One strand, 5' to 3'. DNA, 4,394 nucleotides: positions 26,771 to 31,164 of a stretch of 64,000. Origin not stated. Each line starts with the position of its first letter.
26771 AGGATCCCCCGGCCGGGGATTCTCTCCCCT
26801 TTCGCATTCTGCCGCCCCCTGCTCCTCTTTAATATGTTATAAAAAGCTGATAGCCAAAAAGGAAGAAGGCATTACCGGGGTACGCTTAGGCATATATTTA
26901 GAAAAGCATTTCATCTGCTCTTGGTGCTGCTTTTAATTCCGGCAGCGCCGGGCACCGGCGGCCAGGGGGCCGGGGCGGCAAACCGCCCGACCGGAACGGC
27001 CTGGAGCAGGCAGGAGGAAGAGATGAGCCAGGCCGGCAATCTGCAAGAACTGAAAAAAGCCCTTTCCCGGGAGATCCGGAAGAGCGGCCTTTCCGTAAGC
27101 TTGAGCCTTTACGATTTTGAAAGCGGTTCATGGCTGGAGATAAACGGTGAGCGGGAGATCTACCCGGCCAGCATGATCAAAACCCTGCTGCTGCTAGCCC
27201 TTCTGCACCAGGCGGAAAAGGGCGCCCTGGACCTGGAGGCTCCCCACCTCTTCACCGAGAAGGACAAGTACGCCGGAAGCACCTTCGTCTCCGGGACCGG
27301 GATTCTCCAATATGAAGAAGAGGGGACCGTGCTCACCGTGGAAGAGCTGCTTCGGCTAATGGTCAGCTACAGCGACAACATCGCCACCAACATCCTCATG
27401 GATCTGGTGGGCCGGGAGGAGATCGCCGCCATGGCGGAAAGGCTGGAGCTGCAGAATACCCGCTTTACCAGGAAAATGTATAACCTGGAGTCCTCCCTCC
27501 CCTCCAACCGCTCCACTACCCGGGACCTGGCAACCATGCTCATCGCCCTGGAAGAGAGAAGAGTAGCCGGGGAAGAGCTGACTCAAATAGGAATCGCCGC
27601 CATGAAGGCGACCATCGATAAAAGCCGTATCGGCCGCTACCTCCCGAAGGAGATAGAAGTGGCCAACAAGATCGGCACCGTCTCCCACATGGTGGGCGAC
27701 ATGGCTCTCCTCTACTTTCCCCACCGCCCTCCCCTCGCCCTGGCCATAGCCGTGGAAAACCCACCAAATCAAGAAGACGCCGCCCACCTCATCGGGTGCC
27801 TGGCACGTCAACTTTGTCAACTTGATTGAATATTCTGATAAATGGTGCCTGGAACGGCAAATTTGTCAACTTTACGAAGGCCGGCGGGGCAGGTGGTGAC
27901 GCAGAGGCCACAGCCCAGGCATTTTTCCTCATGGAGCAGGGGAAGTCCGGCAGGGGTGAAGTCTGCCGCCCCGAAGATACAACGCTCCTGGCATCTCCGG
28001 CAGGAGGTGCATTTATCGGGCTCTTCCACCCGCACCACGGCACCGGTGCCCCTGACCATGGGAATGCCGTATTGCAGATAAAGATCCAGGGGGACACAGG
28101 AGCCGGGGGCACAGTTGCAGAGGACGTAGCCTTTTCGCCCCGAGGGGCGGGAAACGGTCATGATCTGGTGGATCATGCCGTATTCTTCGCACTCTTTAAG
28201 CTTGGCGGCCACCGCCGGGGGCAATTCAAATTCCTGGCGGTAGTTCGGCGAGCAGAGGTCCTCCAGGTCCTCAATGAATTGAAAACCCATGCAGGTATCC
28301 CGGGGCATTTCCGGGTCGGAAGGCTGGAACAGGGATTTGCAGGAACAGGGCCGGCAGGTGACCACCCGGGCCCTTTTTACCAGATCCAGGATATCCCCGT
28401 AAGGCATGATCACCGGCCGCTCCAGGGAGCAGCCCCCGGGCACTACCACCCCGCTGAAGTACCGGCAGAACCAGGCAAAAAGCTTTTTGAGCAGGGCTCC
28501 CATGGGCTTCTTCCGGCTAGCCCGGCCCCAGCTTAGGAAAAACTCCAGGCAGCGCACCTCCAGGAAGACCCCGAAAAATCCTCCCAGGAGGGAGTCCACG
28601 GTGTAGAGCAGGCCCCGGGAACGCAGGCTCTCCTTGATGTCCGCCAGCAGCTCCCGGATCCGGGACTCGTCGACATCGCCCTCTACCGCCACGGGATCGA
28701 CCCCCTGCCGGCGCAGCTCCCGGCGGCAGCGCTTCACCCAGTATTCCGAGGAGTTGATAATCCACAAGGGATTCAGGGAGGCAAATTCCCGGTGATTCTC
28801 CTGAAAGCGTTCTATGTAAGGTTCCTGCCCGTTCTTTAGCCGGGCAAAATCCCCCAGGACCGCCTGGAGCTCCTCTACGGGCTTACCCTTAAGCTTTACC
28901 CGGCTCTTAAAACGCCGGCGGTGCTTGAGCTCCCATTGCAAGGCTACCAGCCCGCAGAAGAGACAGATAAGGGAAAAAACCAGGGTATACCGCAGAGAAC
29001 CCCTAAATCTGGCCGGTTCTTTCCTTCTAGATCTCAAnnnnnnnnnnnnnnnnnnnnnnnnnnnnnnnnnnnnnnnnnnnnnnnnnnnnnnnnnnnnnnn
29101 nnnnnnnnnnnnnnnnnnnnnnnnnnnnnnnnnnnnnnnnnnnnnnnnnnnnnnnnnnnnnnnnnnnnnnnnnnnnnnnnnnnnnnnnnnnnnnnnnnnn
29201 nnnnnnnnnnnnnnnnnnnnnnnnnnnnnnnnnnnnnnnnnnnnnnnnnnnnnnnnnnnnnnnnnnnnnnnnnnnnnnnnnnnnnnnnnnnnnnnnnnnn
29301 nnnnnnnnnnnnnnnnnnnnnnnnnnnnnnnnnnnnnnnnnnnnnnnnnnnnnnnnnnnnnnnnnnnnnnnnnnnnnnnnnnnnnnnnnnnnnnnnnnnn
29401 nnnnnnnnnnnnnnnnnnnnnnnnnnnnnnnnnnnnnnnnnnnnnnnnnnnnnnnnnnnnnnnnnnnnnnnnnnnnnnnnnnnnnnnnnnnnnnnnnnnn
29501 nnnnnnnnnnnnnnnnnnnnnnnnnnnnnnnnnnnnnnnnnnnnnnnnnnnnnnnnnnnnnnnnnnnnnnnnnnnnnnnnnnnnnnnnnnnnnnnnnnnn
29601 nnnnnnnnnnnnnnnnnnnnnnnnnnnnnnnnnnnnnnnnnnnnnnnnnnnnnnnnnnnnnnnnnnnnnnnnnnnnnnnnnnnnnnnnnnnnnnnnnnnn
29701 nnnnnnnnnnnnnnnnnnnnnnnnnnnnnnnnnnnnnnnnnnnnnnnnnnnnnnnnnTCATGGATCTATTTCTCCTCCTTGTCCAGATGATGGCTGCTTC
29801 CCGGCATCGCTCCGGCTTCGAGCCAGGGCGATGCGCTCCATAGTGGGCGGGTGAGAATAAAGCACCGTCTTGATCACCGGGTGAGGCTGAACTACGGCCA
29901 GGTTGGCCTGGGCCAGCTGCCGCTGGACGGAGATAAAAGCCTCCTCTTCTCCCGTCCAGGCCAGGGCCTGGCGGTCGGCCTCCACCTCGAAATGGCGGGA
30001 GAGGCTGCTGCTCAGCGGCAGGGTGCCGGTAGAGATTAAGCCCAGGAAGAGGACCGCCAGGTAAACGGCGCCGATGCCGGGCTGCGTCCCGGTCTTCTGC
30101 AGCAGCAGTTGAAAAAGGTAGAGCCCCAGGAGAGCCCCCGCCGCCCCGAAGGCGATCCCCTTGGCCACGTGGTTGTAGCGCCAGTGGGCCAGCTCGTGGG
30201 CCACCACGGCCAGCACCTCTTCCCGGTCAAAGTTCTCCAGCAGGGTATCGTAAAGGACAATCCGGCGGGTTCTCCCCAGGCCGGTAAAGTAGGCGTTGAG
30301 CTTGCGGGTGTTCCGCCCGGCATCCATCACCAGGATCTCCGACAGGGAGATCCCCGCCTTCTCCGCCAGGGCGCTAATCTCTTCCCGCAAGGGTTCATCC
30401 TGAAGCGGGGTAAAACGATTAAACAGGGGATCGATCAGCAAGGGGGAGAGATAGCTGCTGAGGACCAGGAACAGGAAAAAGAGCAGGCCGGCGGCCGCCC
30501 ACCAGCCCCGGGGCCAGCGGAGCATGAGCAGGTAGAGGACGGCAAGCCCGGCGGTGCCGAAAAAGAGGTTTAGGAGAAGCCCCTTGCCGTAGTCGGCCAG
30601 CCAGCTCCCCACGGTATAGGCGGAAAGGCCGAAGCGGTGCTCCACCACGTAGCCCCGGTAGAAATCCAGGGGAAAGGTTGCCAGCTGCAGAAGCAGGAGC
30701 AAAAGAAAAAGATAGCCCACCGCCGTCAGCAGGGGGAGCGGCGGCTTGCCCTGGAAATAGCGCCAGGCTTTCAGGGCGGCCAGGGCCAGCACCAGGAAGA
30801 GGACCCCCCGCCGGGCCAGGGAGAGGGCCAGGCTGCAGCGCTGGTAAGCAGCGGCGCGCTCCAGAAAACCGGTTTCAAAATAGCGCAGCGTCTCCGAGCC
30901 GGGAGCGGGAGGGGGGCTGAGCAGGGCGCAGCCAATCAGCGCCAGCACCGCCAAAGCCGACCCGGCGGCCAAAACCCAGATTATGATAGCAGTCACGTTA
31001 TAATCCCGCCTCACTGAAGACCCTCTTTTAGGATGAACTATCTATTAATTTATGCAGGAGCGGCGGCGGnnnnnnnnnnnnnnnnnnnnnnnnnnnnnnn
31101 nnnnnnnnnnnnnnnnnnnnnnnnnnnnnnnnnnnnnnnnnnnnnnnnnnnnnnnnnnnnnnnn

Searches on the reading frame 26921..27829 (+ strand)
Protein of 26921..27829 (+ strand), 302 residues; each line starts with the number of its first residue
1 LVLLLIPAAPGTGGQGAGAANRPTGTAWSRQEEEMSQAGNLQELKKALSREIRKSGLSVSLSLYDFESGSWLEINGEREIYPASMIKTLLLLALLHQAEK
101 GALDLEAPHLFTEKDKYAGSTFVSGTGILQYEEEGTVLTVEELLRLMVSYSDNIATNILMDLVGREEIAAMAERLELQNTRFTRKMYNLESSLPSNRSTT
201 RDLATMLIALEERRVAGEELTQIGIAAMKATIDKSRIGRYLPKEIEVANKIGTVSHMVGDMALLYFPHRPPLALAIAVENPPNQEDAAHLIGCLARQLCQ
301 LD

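Call 63: search_protein_families(library=pfam, proteins=[window:26921-27829:+], max_evalue=0.00001)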
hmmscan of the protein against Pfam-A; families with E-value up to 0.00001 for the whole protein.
window:26921-27829:+ (302 aa): 1 family
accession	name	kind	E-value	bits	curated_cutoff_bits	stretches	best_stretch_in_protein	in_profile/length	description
PF13354.11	Beta-lactamase2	-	1.9e-49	168.3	22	1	61-277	2-213/214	Beta-lactamase enzyme family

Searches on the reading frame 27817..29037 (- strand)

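Call 63: search_protein_families(library=pfam, proteins=[window:27817-29037:-], max_evalue=0.00001)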
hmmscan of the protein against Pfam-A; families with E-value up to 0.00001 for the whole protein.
window:27817-29037:- (406 aa): 5 families
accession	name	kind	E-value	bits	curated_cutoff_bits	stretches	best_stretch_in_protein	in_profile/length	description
PF12837.12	Fer4_6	-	1.5e-07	31.4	25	0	370-386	6-22/24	4Fe-4S binding domain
PF13237.11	Fer4_10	-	1.7e-07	31.5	25.5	0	338-384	4-53/53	4Fe-4S dicluster domain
PF00037.32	Fer4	-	4.6e-07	29.8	21.1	0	369-386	4-21/24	4Fe-4S binding domain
PF13187.11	Fer4_9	-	2.8e-06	27.7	27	1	342-386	1-50/52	4Fe-4S dicluster domain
PF12838.12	Fer4_7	-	8e-06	26.7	27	0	342-386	1-51/52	4Fe-4S dicluster domain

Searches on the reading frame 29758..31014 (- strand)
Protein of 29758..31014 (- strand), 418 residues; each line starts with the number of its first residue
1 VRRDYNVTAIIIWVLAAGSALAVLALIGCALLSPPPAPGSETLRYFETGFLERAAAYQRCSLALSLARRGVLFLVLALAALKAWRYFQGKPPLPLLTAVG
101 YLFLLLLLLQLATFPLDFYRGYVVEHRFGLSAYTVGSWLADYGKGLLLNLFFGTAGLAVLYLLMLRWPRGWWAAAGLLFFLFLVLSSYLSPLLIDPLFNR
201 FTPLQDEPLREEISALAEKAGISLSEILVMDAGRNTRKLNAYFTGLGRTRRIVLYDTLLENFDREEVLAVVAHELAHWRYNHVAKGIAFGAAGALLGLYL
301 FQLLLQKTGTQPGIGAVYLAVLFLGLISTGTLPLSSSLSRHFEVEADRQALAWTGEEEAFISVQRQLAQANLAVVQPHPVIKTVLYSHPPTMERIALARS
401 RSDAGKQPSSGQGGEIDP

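Call 63: search_protein_families(library=pfam, proteins=[window:29758-31014:-], max_evalue=0.00001)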
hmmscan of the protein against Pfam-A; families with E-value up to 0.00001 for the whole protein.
window:29758-31014:- (418 aa): 2 families
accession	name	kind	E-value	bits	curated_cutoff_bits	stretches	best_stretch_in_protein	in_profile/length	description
PF01435.24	Peptidase_M48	-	1.5e-31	110.1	20.3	1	203-401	1-185/186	Peptidase family M48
PF16491.10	Peptidase_M48_N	-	2.5e-18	67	27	1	60-200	33-179/179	CAAX prenyl protease N-terminal, five membrane helices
